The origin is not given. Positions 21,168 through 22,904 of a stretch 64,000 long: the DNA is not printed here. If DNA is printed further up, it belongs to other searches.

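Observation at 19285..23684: Transmembrane Ser/Thr kinase (TolB-N-like sensor plus TPR) followed by two periplasmic PD40 propellers, one with a CxxC-x14-CxxC motif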

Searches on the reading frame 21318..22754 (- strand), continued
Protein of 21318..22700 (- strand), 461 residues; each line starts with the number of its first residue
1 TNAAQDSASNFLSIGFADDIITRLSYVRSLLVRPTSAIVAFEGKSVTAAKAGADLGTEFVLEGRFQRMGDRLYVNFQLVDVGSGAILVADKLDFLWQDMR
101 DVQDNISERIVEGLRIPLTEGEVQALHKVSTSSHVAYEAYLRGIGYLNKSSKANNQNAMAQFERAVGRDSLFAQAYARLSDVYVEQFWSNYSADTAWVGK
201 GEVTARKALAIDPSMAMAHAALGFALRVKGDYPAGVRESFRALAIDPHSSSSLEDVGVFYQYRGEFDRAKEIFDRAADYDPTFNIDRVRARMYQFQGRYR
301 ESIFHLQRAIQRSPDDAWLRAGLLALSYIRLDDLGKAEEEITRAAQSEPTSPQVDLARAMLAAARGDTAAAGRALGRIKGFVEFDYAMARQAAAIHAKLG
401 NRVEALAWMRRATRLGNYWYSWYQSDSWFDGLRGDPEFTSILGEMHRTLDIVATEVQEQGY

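Call 39: search_solved_structures(query=window:21318-22700:-, max_evalue=0.01)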
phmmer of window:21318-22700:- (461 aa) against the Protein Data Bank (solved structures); distinct sequences matched with E-value up to 0.01: 57.
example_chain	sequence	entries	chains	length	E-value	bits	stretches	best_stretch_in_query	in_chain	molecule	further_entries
9qhb_A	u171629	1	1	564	1.5e-61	212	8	206-322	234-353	Engineered tetratricopeptide repeat protein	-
9qhc_A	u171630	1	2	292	7.4e-25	91.1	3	206-321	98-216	Engineered tetratricopeptide repeat protein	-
8bu0_A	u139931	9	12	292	5.6e-24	88.2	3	206-317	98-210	Consensus tetratricopeptide repeat protein | Crystal structure of an 8-repeat consensus TPR superhelix with Zinc. | Monomer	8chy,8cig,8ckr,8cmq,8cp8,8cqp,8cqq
9gzg_A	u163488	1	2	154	6.4e-17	65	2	206-282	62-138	Engineered CTPR protein with glutamic acids for conductivity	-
7y4i_A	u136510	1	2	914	1.2e-15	60.8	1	215-285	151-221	Probable UDP-N-acetylglucosamine--peptide N-acetylglucosaminyltransferase SPINDLY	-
8dtf_A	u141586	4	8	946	1.4e-15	60.5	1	215-284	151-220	Probable UDP-N-acetylglucosamine--peptide N-acetylglucosaminyltransferase SPINDLY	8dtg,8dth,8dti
7obi_A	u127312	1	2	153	2.3e-15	59.8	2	206-282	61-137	CTPR-rv4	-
1w3b_A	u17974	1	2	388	1.6e-12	50.5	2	157-316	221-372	UDP-N-ACETYLGLUCOSAMINE--PEPTIDE N-ACETYLGLUCOSAMINYLTRANSFERASE 110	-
8ch0_A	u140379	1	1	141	1.8e-12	50.3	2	206-281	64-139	Consensus tetratricopeptide repeat protein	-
6eou_A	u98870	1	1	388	1.9e-12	50.2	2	157-316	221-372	UDP-N-acetylglucosamine--peptide N-acetylglucosaminyltransferase 110 kDa subunit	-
2fo7_A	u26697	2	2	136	3.5e-12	49.3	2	206-281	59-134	SYNTHETIC CONSENSUS TPR PROTEIN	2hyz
7yeh_B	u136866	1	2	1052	3.7e-12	49.3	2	157-352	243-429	UDP-N-acetylglucosamine--peptide N-acetylglucosaminyltransferase 110 kDa subunit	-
7yea_A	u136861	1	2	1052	3.7e-12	49.3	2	157-352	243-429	UDP-N-acetylglucosamine--peptide N-acetylglucosaminyltransferase 110 kDa subunit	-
7ntf_A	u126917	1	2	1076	3.9e-12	49.2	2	157-352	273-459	Isoform 1 of UDP-N-acetylglucosamine--peptide N-acetylglucosaminyltransferase 110 kDa subu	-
3kd7_A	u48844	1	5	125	8.5e-10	41.5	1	211-321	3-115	CTPR390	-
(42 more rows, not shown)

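Call 62: predict_structure(alignment_id=A2)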
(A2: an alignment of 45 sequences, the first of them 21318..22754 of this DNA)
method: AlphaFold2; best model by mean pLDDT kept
length: 479 residues; sequences in the alignment: 45
mean_pLDDT: 93.7   pTM: 0.91
mean pLDDT of the five models: 93.7, 93.4, 93.3, 93.1, 92.6
residues with pLDDT >= 90: 408; 70-90: 61; 50-70: 3; < 50: 7
segments of 3 or more residues with pLDDT < 50: 1-7
pLDDT, mean of each block of 10 residues (from residue 1): 49 96 91 94 90 90 93 95 95 97 96 93 93 91 85 96 89 96 98 98 95 97 98 96 97 96 90 96 96 86 93 97 95 92 98 98 94 98 98 97 97 98 98 96 97 98 97 83
secondary structure, 60 per line:
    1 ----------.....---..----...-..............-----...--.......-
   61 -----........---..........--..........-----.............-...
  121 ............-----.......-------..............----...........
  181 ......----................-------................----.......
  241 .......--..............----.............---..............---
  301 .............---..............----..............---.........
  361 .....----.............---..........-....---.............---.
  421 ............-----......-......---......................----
elements in order: E11-15 H29-42 E48-50 H53-59 H66-73 E77-86 E89-98 E104-113 H118-132 H138-144 H152-165 H170-186 H191-206 H214-229 H234-247 H250-263 H268-280 H284-297 H301-313 H317-330 H335-348 H352-365 H370-382 H386-395 H397-400 H404-416 H420-432 H438-443 H445-450 H454-475
